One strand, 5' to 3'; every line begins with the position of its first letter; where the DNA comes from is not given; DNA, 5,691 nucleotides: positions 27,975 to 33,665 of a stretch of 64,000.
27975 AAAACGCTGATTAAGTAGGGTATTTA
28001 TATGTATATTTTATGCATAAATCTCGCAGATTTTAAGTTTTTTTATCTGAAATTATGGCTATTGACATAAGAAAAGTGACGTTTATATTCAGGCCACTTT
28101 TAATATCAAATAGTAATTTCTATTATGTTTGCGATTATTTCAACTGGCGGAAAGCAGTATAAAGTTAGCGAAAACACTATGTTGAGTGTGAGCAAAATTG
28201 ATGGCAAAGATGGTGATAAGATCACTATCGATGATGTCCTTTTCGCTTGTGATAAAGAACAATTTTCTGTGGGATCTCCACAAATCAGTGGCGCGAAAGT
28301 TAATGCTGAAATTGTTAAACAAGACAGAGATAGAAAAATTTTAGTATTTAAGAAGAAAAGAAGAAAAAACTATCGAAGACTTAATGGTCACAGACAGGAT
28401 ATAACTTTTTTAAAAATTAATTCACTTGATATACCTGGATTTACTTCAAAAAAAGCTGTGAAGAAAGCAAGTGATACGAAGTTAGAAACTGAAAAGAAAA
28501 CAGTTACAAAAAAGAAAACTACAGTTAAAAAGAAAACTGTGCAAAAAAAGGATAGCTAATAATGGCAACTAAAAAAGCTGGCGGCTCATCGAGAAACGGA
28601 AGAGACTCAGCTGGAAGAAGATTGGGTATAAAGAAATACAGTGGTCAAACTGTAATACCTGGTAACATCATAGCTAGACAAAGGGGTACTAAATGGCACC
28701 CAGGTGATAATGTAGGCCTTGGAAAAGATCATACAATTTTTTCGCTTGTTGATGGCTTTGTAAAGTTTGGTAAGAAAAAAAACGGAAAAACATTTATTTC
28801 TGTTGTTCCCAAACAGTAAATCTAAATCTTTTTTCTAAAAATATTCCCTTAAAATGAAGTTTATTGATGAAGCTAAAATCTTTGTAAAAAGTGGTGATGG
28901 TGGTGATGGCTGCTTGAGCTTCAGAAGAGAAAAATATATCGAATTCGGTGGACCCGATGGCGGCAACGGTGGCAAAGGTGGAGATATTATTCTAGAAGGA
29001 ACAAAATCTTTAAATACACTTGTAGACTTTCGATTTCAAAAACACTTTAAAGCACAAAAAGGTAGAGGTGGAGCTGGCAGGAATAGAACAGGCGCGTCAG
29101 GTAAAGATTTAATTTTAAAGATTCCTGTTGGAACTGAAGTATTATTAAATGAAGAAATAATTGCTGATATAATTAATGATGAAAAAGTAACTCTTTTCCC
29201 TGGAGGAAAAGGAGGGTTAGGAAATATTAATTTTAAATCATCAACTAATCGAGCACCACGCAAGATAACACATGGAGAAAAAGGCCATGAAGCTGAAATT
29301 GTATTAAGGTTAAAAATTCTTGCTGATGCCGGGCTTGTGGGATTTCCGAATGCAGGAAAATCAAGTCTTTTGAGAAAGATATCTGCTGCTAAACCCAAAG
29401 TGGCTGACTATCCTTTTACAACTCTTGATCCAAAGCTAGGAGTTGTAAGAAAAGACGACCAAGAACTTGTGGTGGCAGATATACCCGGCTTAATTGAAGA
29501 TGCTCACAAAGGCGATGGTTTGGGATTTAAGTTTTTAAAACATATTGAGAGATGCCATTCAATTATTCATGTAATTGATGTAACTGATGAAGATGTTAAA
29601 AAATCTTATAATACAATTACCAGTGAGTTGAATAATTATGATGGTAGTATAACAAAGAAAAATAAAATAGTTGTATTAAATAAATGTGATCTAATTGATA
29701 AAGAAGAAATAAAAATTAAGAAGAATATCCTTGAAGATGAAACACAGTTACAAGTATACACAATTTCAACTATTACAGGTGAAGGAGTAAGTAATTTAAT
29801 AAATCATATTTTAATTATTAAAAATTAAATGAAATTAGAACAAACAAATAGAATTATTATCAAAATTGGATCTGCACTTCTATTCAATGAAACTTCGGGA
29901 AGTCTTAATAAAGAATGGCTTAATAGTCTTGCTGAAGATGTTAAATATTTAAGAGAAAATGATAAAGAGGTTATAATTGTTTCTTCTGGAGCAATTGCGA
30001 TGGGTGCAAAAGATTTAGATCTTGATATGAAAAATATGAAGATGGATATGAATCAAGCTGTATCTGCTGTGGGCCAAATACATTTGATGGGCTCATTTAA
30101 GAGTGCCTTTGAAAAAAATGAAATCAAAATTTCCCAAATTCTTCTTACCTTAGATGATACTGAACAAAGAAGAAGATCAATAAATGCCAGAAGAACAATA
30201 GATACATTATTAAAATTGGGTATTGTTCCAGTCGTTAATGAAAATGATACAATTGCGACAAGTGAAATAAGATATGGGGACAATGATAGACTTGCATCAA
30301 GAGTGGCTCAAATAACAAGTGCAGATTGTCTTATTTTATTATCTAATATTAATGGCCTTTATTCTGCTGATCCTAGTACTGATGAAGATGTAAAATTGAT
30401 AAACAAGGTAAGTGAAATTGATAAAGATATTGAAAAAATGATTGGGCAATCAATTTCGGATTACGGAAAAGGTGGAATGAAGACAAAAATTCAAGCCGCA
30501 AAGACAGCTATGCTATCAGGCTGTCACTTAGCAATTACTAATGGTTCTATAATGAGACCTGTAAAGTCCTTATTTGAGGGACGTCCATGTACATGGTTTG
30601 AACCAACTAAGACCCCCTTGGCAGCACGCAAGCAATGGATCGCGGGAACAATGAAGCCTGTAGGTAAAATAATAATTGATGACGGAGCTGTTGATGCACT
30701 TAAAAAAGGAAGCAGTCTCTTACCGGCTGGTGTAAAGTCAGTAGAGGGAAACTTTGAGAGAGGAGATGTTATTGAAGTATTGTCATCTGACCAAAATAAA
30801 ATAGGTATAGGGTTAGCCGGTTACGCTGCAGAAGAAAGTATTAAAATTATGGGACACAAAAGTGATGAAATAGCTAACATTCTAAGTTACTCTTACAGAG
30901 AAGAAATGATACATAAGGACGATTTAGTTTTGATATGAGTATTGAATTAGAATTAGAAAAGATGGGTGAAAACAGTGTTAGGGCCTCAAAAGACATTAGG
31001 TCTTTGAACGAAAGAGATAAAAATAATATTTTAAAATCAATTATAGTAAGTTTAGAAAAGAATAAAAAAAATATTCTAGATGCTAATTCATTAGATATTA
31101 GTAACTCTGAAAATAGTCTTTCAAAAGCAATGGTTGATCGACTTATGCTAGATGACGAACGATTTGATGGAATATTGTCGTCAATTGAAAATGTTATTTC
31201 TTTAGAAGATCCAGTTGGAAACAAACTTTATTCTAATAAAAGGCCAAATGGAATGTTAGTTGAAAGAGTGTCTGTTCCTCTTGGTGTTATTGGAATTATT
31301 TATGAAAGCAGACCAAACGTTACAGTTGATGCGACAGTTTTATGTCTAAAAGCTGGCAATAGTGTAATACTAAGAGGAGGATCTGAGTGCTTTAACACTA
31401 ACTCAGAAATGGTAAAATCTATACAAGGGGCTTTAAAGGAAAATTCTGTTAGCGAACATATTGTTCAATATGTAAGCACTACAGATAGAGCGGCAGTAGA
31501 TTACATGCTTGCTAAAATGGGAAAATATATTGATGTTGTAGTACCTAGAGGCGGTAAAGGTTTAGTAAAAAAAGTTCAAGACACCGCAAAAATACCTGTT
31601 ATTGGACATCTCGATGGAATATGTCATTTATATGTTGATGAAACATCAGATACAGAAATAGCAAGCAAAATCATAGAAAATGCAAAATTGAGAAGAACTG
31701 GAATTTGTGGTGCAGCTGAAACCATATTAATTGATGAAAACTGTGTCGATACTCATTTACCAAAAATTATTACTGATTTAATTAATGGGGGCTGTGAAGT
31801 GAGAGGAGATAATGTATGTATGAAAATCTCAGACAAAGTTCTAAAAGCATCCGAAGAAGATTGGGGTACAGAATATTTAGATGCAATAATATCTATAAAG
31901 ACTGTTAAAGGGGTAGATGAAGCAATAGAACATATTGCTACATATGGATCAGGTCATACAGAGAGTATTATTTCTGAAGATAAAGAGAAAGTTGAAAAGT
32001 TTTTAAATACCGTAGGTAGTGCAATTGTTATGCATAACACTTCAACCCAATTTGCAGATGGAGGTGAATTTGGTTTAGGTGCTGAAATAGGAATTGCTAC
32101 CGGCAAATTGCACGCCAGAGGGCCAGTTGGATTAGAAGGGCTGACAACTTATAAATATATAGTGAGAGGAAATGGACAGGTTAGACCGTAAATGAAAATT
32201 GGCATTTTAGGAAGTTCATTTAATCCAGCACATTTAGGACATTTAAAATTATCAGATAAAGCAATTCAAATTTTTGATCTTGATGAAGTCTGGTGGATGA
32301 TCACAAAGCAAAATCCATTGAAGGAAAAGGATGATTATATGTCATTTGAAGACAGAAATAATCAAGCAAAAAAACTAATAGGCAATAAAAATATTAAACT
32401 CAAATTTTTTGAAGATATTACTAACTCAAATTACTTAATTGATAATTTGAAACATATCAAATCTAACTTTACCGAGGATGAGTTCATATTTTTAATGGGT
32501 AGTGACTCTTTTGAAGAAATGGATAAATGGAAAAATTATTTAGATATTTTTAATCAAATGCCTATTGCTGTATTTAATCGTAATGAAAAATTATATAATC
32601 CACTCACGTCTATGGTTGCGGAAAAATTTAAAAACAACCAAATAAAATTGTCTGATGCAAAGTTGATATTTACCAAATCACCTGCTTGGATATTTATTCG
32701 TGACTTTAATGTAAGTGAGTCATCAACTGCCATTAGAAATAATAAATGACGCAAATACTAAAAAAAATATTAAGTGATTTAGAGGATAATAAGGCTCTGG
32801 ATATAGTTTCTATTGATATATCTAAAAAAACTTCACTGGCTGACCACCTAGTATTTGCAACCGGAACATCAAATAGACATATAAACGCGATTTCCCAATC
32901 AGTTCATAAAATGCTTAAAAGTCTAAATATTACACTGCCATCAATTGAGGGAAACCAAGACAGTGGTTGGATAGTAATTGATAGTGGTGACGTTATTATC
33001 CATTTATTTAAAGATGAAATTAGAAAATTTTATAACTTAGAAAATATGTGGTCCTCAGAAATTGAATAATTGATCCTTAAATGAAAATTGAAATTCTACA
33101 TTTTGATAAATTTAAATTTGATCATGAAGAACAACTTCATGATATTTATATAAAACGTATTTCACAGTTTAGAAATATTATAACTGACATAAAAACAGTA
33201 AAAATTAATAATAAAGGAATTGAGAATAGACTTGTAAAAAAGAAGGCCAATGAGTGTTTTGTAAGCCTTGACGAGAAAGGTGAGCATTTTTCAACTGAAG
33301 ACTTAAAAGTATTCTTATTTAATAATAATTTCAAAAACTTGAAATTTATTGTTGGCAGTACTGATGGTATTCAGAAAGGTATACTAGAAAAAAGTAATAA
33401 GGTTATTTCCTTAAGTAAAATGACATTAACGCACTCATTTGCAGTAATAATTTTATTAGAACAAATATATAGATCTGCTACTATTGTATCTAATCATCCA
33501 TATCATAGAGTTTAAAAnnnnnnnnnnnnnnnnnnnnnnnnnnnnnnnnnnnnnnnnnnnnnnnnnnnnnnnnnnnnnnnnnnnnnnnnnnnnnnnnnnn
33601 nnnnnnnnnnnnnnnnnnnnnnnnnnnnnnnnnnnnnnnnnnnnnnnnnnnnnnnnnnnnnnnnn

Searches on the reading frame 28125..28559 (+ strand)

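Call 13: search_protein_families(library=ncbifam, max_evalue=1e-15, proteins=[window:28125-28559:+])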
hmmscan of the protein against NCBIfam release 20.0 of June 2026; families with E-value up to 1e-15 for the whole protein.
window:28125-28559:+ (144 aa): 3 families
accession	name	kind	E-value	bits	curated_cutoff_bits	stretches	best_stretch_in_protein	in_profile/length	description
NF008916.0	PRK12278.1-4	equivalog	6.5e-35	121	193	1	1-141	1-142/223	50S ribosomal protein L21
TIGR00061.1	L21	equivalog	7.1e-31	106.6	43.7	1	2-101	1-100/101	50S ribosomal protein L21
NF008915.0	PRK12278.1-1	equivalog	4.8e-23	82.2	281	1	1-118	1-117/216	50S ribosomal protein L21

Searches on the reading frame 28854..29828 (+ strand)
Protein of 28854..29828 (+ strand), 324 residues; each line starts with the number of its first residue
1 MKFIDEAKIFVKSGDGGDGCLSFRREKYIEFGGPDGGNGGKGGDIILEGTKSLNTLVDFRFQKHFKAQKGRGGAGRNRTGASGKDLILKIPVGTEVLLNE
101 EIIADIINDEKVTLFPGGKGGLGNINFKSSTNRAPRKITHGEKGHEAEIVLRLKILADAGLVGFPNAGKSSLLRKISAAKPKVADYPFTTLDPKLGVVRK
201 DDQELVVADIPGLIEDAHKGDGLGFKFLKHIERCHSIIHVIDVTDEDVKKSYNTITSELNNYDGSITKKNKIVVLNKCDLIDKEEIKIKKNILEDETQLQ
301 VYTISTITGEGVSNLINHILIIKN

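Call 13: search_protein_families(library=ncbifam, max_evalue=1e-15, proteins=[window:28854-29828:+])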
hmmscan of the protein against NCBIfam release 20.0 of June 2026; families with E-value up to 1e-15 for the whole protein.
window:28854-29828:+ (324 aa): 9 families
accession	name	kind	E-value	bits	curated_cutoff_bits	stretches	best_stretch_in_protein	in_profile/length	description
TIGR02729.1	Obg_CgtA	equivalog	1.2e-132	442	280.25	1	3-320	1-325/329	Obg family GTPase CgtA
NF008956.1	PRK12299.1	equivalog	4.8e-132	439.9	300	1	2-320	1-322/327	GTPase ObgE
NF008955.0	PRK12297.1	equivalog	2.6e-129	431.9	406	1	1-319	1-324/429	GTPase ObgE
NF008954.1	PRK12296.1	equivalog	1.2e-104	350.5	377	1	2-316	3-332/470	GTPase ObgE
NF007171.0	PRK09602.1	subfamily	1.3e-19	70.3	387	0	207-246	77-116/397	YchF-related putative GTPase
TIGR03156.1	GTP_HflX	equivalog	1.3e-18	67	216.75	1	159-319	192-347/351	GTPase HflX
NF008280.0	PRK11058.1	equivalog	4.1e-18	65.4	441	1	158-317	199-355/426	ribosome rescue GTPase HflX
NF000908.1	PRK00089.1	equivalog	6.2e-17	61.8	237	1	160-319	7-163/291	GTPase Era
TIGR00092.1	TIGR00092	equivalog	1.1e-16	60.9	279.2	0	158-245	4-109/368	redox-regulated ATPase YchF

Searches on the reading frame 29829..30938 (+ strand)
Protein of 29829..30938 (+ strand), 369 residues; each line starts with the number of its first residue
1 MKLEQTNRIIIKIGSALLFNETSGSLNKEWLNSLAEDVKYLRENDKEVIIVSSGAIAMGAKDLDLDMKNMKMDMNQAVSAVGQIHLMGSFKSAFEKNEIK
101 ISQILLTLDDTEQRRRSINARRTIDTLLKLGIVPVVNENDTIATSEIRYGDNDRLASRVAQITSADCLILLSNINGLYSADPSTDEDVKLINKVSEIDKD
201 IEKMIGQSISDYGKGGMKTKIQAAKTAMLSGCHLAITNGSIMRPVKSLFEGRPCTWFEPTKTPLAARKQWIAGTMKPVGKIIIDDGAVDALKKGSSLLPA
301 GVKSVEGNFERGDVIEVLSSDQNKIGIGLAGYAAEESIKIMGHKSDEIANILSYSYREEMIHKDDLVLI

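Call 13: search_protein_families(library=ncbifam, max_evalue=1e-15, proteins=[window:29829-30938:+])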
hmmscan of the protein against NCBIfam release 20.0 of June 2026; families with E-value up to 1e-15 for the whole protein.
window:29829-30938:+ (369 aa): 3 families
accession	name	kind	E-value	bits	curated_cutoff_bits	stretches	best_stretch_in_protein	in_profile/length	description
TIGR01027.1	proB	equivalog_domain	5.8e-116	387.6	186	1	8-367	2-362/363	glutamate 5-kinase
TIGR01092.1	P5CS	equivalog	3e-40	138.1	796.75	1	4-257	5-273/715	delta l-pyrroline-5-carboxylate synthetase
NF040647.1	IPPK_Arch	equivalog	9.6e-16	57.8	120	0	9-246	1-246/259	isopentenyl phosphate kinase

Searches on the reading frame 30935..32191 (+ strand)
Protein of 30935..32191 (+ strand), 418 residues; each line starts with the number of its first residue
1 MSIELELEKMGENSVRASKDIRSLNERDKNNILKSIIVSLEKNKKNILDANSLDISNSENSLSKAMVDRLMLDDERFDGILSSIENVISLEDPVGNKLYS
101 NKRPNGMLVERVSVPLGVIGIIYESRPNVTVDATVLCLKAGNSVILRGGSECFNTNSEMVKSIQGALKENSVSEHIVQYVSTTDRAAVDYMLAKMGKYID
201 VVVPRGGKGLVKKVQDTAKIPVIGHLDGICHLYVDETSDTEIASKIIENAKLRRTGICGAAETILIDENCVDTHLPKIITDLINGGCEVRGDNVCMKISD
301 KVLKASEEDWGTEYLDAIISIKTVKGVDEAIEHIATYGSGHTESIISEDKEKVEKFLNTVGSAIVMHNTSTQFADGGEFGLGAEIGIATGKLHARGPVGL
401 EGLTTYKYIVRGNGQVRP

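Call 13: search_protein_families(library=ncbifam, max_evalue=1e-15, proteins=[window:30935-32191:+])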
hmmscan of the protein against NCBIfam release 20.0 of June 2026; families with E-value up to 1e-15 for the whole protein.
window:30935-32191:+ (418 aa): 3 families
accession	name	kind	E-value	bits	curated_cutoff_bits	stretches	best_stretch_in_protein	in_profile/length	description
NF001221.0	PRK00197.1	equivalog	4.3e-168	559.4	289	1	4-417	4-417/418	glutamate-5-semialdehyde dehydrogenase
TIGR00407.1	proA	equivalog_domain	1.3e-135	452.3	317.45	1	17-407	4-398/398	glutamate-5-semialdehyde dehydrogenase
TIGR01092.1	P5CS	equivalog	2.4e-97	326.9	796.75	1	15-416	296-694/715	delta l-pyrroline-5-carboxylate synthetase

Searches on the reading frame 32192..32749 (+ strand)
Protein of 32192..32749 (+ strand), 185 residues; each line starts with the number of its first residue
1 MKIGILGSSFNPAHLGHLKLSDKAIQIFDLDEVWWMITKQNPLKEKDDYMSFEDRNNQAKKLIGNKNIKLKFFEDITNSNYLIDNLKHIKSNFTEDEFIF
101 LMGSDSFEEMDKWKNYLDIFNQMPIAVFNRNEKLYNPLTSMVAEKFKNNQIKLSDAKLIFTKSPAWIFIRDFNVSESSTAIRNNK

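Call 13: search_protein_families(library=ncbifam, max_evalue=1e-15, proteins=[window:32192-32749:+])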
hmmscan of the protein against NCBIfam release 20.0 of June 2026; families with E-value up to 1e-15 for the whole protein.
window:32192-32749:+ (185 aa): 7 families
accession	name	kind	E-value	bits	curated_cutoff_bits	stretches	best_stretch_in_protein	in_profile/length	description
NF000843.0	PRK00071.2-2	equivalog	1.7e-47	161.7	240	1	1-184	12-196/212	nicotinate-nucleotide adenylyltransferase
NF000845.0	PRK00071.2-4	equivalog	1e-45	155.6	210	1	1-184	8-192/197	nicotinate-nucleotide adenylyltransferase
NF000846.0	PRK00071.2-5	equivalog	5.7e-40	137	329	1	1-184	19-203/210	nicotinate-nucleotide adenylyltransferase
TIGR00482.1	TIGR00482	equivalog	1.9e-29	103.1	112.45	1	5-184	1-169/194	nicotinate (nicotinamide) nucleotide adenylyltransferase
NF005519.0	PRK07152.1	equivalog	3e-28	98.8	315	1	1-156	1-159/361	nicotinate-nucleotide adenylyltransferase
NF000840.1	PRK00071.1-3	equivalog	2.3e-21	76.2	150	1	2-154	7-158/201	nicotinate-nucleotide adenylyltransferase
NF000841.0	PRK00071.1-4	equivalog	4.9e-19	68.9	197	1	2-124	8-132/194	nicotinate-nucleotide adenylyltransferase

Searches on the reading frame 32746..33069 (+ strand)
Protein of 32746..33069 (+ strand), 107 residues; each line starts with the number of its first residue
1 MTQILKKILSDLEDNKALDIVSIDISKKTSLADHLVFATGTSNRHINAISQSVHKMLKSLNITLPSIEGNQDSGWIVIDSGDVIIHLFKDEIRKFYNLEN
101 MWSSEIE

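Call 13: search_protein_families(library=ncbifam, max_evalue=1e-15, proteins=[window:32746-33069:+])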
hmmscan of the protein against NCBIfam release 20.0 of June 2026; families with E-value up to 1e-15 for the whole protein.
window:32746-33069:+ (107 aa): 1 family
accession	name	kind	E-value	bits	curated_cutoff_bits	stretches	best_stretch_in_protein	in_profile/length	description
TIGR00090.1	rsfS_iojap_ybeB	equivalog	2.6e-32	110.9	56.9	1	5-102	2-99/99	ribosome silencing factor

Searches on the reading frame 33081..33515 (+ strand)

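Call 13: search_protein_families(library=ncbifam, max_evalue=1e-15, proteins=[window:33081-33515:+])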
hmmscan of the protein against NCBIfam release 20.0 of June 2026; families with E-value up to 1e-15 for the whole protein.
window:33081-33515:+ (144 aa): 8 families
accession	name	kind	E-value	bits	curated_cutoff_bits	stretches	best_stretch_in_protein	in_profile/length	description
NF000986.0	PRK00103.1-4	equivalog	2.4e-23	83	141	1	42-143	55-155/156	23S rRNA (pseudouridine(1915)-N(3))-methyltransferase RlmH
NF000990.0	PRK00103.2-4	equivalog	4.1e-21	75.6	207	1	1-143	1-156/157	23S rRNA (pseudouridine(1915)-N(3))-methyltransferase RlmH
NF000989.0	PRK00103.2-3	equivalog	6.1e-21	75.2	169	1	46-143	57-159/160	23S rRNA (pseudouridine(1915)-N(3))-methyltransferase RlmH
NF000988.0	PRK00103.2-2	equivalog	8.3e-20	71.4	199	1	1-144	1-156/156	23S rRNA (pseudouridine(1915)-N(3))-methyltransferase RlmH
NF000985.0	PRK00103.1-3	equivalog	1.9e-19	70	172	1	1-143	1-159/159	23S rRNA (pseudouridine(1915)-N(3))-methyltransferase RlmH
NF000991.0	PRK00103.2-5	equivalog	2.6e-16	59.8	216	1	56-143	69-159/160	23S rRNA (pseudouridine(1915)-N(3))-methyltransferase RlmH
NF000987.0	PRK00103.2-1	equivalog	6.1e-16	59.2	210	1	12-143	27-151/151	23S rRNA (pseudouridine(1915)-N(3))-methyltransferase RlmH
TIGR00246.1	tRNA_RlmH_YbeA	equivalog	6.9e-16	58.6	149.7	1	31-143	45-154/155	23S rRNA (pseudouridine(1915)-N(3))-methyltransferase RlmH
